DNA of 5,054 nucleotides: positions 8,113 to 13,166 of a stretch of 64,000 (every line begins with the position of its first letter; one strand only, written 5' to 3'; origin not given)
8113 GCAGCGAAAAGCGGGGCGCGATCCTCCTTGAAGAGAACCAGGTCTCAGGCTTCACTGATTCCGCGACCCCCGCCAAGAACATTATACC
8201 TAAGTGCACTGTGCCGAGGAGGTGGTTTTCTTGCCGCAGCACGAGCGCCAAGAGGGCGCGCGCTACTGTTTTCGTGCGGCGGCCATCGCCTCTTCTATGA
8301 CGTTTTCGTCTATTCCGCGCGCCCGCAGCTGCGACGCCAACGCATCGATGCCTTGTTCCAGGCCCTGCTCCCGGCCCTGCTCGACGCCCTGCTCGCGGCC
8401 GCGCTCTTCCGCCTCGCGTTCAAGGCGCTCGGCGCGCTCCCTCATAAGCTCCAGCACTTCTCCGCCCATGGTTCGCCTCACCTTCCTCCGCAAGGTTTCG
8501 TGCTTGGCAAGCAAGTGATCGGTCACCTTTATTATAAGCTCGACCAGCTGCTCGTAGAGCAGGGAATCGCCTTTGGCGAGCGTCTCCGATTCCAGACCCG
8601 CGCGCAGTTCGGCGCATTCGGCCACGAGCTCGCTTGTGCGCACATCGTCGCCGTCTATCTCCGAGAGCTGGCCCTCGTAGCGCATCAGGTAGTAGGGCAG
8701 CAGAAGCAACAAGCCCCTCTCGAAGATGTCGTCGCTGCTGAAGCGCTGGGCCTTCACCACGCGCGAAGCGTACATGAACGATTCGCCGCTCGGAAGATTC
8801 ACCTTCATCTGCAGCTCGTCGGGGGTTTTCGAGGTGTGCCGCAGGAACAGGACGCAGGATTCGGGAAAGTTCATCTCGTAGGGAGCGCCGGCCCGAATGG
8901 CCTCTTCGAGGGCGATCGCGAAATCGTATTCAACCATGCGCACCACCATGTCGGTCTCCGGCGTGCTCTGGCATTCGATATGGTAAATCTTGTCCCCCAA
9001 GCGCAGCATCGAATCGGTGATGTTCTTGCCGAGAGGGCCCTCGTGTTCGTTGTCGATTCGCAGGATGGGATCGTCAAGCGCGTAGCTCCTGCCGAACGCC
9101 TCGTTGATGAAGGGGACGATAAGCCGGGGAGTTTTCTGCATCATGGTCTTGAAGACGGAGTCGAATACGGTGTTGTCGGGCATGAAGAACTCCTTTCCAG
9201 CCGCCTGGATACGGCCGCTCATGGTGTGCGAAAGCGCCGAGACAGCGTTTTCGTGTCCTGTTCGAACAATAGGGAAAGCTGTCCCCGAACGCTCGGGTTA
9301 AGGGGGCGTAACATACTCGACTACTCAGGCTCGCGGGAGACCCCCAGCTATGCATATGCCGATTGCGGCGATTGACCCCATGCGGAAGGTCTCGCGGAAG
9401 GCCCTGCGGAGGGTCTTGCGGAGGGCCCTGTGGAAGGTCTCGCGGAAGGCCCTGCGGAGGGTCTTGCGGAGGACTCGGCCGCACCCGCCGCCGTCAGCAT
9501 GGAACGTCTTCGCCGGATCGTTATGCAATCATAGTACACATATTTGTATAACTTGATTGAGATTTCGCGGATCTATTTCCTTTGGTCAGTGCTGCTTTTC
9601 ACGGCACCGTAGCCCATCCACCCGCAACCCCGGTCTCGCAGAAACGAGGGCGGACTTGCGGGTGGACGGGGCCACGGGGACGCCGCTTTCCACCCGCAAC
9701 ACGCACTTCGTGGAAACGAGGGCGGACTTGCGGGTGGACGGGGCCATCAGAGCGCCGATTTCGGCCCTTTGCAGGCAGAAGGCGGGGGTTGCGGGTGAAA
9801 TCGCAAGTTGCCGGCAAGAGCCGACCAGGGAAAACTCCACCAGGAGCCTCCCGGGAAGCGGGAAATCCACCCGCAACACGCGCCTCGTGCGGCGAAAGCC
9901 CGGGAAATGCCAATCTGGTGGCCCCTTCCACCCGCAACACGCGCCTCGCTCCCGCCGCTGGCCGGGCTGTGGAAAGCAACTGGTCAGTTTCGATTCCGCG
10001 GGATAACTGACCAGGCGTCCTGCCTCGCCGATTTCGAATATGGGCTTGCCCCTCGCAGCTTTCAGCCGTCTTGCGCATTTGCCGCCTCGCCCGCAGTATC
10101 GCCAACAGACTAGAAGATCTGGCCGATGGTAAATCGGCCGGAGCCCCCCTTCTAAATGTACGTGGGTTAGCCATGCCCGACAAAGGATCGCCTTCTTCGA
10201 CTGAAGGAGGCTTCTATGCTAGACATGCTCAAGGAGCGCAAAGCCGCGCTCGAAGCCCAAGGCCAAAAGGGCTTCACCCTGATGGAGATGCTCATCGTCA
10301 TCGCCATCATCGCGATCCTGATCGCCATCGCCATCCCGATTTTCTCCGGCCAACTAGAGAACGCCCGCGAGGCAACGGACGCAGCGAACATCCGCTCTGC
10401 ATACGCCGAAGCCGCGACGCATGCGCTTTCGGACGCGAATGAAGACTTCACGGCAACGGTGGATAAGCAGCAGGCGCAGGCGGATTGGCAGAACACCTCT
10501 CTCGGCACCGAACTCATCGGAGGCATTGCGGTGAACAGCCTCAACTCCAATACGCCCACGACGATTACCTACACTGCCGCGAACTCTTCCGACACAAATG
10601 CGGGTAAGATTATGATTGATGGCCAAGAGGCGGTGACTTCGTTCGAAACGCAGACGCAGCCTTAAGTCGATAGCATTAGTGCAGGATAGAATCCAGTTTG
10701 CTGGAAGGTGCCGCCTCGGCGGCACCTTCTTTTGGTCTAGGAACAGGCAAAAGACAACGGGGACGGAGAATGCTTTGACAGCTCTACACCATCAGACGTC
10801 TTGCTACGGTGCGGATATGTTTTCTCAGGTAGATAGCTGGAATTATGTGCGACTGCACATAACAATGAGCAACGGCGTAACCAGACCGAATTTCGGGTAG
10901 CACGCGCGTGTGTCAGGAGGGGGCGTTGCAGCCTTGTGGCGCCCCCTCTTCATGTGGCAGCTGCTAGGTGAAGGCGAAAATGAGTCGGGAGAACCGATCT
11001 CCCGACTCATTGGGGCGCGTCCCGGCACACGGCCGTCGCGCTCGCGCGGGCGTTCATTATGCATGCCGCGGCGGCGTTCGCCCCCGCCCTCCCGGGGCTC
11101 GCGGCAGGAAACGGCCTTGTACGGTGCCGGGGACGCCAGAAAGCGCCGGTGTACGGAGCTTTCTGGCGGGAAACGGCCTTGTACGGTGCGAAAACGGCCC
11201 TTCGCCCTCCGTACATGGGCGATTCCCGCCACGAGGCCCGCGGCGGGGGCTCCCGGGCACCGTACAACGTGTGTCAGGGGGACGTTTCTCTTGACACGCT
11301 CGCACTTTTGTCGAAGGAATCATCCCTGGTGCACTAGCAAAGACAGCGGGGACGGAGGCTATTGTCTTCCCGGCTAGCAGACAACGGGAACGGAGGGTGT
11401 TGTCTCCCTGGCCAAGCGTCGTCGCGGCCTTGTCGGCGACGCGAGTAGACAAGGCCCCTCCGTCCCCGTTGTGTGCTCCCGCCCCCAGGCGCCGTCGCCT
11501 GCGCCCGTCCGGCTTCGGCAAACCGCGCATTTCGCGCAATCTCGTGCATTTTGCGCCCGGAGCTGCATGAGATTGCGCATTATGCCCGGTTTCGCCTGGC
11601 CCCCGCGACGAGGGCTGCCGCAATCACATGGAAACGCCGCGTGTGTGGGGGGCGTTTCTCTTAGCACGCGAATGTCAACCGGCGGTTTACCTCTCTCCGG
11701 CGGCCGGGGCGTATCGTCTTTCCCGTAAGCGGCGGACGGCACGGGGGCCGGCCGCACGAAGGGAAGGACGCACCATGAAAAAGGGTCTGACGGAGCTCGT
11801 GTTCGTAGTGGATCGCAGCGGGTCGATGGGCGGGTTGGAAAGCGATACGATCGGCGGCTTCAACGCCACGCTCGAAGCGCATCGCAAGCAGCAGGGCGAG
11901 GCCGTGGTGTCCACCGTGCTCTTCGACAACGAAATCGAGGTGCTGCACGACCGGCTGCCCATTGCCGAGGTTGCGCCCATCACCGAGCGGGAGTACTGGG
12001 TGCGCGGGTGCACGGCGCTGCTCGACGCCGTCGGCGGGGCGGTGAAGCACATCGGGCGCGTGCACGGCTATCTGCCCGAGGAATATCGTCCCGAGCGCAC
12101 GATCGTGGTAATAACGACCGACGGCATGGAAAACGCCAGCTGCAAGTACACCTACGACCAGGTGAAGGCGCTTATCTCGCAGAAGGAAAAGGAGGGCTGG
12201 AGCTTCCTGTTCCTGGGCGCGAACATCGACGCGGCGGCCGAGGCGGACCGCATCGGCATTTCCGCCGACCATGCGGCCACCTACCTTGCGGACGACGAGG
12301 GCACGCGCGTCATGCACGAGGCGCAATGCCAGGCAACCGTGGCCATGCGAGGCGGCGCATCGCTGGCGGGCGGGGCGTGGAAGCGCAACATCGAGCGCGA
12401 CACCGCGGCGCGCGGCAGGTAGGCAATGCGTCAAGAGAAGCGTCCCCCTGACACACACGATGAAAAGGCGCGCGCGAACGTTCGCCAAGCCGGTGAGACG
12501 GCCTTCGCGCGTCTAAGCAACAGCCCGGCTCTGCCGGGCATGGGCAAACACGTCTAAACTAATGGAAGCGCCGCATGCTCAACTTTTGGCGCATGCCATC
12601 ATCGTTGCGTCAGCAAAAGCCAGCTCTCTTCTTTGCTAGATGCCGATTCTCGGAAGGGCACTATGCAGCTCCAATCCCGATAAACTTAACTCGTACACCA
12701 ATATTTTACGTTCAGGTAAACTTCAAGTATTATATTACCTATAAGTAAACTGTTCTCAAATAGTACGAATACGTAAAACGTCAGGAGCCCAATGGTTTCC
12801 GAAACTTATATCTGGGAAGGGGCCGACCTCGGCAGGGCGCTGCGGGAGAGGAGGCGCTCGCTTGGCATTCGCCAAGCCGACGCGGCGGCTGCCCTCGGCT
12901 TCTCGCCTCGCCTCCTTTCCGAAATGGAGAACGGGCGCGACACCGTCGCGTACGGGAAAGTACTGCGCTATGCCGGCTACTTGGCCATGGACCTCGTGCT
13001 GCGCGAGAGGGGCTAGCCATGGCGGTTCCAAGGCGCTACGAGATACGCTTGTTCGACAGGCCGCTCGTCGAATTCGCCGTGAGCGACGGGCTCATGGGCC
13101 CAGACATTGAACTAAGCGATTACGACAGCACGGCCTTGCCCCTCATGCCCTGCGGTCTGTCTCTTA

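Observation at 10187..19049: Two pilin paralogues in inverted orientation share a 158-bp near-identical 5' block flanking an 8.5-kb segment; a possible invertible or gene-converting pilin switch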

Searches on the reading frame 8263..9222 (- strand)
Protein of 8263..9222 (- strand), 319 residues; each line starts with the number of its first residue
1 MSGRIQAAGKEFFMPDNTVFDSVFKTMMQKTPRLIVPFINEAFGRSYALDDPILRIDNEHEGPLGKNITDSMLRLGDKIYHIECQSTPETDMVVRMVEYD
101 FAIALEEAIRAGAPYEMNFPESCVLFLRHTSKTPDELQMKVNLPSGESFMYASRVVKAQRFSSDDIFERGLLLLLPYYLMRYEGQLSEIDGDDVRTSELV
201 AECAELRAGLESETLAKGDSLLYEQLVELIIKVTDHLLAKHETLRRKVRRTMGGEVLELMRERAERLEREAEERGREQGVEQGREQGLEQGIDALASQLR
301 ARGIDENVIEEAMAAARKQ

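Call 8: search_protein_families(library=pfam, proteins=[window:8263-9222:-], max_evalue=0.01)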
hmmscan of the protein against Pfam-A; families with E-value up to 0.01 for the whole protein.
window:8263-9222:- (319 aa): 1 family
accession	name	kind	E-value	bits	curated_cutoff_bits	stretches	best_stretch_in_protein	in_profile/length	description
PF02631.22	RecX_HTH2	-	0.0038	17.9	26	1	294-313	23-42/42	RecX, second three-helix domain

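Call 9: search_protein_families(library=ncbifam, proteins=[window:8263-9222:-], max_evalue=0.01)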
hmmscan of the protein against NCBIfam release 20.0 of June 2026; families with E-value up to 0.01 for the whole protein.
window:8263-9222:- (319 aa): 3 families
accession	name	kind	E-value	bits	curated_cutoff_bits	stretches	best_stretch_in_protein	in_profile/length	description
TIGR01784.1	T_den_put_tspse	subfamily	1.3e-06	28.5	52.1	0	76-102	63-89/273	Rpn family recombination-promoting nuclease/putative transposase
NF004266.1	PRK05687.1-1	equivalog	0.00013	21.5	260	1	252-313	34-95/230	flagellar assembly protein FliH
NF004267.1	PRK05687.1-3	equivalog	0.0077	15.4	293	0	245-305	56-117/266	flagellar assembly protein FliH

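Call 38: search_protein_families(library=ncbifam, proteins=[window:8263-9222:-], max_evalue=0.1)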
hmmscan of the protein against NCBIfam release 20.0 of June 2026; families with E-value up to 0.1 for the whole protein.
window:8263-9222:- (319 aa): 4 families
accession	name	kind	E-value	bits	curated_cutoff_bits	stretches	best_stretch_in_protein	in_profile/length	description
TIGR01784.1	T_den_put_tspse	subfamily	1.3e-06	28.5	52.1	2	76-102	63-89/273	Rpn family recombination-promoting nuclease/putative transposase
NF004266.1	PRK05687.1-1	equivalog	0.00013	21.5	260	1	252-313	34-95/230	flagellar assembly protein FliH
NF004267.1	PRK05687.1-3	equivalog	0.0077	15.4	293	1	245-305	56-117/266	flagellar assembly protein FliH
NF004270.2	PRK05687.2-1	equivalog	0.014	15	180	1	261-305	32-76/223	flagellar assembly protein FliH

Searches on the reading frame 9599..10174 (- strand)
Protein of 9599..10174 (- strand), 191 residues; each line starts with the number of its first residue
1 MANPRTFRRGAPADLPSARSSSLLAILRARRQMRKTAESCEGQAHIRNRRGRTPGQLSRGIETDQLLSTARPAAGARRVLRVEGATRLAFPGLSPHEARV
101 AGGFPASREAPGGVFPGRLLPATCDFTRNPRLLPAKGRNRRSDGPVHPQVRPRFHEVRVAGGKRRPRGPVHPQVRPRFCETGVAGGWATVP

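Call 40: find_encoding_contigs(protein=window:9599-10174:-, flank=3000, max_places=10)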
Protein window:9599-10174:- (191 aa): 3 contigs read that carry it; 3 places shown.
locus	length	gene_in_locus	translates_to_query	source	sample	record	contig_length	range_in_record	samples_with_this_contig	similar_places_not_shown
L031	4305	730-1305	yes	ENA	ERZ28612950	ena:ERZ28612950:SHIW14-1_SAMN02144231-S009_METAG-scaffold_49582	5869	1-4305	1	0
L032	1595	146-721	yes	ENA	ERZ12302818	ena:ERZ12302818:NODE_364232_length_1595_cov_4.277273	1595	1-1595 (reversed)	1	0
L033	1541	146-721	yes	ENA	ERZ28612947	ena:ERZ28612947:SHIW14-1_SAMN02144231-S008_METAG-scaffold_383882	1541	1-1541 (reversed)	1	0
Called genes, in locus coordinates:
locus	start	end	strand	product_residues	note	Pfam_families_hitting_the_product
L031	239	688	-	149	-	PF07963:N_methyl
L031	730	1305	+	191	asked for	-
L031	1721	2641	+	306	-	-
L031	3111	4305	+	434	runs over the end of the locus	PF01548:DEDD_Tnp_IS110, PF02371:Transposase_20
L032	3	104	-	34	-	?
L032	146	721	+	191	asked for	-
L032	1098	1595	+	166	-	?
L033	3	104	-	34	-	?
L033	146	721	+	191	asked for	-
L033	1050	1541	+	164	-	?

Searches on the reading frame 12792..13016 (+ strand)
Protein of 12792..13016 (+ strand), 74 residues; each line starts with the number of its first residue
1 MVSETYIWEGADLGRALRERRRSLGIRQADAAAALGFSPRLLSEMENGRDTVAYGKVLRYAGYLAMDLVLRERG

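Call 8: search_protein_families(library=pfam, proteins=[window:12792-13016:+], max_evalue=0.01)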
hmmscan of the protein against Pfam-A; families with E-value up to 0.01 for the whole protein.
window:12792-13016:+ (74 aa): 5 families
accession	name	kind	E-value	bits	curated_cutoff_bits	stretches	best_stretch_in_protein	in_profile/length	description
PF13560.12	HTH_31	-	2.5e-11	44.1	27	1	12-73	1-63/64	Helix-turn-helix domain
PF01381.28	HTH_3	-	3.4e-08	33.8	23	1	17-66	1-50/55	Helix-turn-helix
PF13413.12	HTH_25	-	3e-05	24.2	24.6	1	17-67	2-58/62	Helix-turn-helix domain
PF12844.13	HTH_19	-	0.00046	20.5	30.2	1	14-65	1-52/64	Helix-turn-helix domain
PF00157.23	Pou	-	0.0097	16.3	27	0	12-36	8-32/72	Pou domain - N-terminal to homeobox domain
